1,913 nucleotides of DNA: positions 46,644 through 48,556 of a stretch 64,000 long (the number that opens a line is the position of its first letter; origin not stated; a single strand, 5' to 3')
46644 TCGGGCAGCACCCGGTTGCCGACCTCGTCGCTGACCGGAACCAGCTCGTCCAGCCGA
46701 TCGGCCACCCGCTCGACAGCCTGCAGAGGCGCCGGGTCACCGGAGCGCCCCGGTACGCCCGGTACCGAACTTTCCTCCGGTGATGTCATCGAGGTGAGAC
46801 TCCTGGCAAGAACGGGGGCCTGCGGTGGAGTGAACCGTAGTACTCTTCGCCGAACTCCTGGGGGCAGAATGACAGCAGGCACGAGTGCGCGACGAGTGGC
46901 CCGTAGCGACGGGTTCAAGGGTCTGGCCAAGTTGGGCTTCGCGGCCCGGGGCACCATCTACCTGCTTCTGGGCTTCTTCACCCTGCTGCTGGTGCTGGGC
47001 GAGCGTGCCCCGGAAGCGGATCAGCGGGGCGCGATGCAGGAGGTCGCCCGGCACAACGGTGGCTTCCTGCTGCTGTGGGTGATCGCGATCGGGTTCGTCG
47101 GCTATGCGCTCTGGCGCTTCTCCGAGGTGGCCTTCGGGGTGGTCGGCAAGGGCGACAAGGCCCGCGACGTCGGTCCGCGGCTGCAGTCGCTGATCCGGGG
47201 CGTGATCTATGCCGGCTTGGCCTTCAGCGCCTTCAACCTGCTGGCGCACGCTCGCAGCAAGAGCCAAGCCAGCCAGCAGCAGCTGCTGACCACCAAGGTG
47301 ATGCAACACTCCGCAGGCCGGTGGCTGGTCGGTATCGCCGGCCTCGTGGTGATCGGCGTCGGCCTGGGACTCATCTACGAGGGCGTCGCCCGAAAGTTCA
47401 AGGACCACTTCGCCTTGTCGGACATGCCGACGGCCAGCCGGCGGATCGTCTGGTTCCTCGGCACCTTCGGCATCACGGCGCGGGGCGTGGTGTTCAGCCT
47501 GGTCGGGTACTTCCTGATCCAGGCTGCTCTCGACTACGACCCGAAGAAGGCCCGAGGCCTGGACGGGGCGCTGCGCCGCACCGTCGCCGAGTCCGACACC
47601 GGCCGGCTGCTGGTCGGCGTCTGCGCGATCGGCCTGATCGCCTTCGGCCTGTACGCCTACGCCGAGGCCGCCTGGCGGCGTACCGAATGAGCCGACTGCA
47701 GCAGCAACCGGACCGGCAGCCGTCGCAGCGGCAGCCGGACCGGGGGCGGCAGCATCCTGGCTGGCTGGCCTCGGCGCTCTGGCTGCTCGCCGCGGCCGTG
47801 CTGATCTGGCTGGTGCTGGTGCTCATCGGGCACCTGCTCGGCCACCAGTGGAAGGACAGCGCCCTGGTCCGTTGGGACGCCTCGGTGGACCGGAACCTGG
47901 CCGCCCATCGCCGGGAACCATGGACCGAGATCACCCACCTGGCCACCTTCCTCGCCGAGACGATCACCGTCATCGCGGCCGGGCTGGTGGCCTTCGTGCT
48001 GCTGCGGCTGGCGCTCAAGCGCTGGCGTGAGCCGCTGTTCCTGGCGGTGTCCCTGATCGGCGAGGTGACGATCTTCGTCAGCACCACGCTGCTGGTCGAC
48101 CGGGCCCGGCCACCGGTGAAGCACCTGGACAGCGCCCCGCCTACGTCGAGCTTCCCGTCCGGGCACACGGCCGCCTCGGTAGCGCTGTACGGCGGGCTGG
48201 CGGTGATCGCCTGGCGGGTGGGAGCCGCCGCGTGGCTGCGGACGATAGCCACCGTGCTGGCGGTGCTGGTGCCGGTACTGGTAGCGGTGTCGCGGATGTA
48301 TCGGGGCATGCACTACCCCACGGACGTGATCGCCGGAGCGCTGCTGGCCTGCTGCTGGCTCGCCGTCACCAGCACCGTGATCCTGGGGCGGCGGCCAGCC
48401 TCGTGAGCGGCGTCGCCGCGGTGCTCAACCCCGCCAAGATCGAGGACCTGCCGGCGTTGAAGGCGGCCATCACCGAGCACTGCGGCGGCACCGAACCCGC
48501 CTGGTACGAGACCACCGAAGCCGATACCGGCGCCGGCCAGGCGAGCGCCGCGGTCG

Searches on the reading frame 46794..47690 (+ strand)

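Call 69: search_protein_families(library=pfam, proteins=[window:46794-47690:+], max_evalue=0.001)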
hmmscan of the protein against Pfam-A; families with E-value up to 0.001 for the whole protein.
window:46794-47690:+ (298 aa): 1 family
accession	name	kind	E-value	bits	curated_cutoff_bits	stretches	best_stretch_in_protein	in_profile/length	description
PF06724.16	DUF1206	-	3.5e-49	165.2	26.2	3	225-295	1-70/70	Domain of Unknown Function (DUF1206)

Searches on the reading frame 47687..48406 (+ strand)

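Call 69: search_protein_families(library=pfam, proteins=[window:47687-48406:+], max_evalue=0.001)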
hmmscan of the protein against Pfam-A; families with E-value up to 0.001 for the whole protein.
window:47687-48406:+ (239 aa): 2 families
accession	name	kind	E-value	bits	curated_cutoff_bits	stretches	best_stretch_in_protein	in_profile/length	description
PF01569.27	PAP2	-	1.8e-19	70.2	27.2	1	118-232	4-125/130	PAP2 superfamily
PF14378.12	PAP2_3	-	4.2e-07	30.4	27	1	138-224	109-187/190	PAP2 superfamily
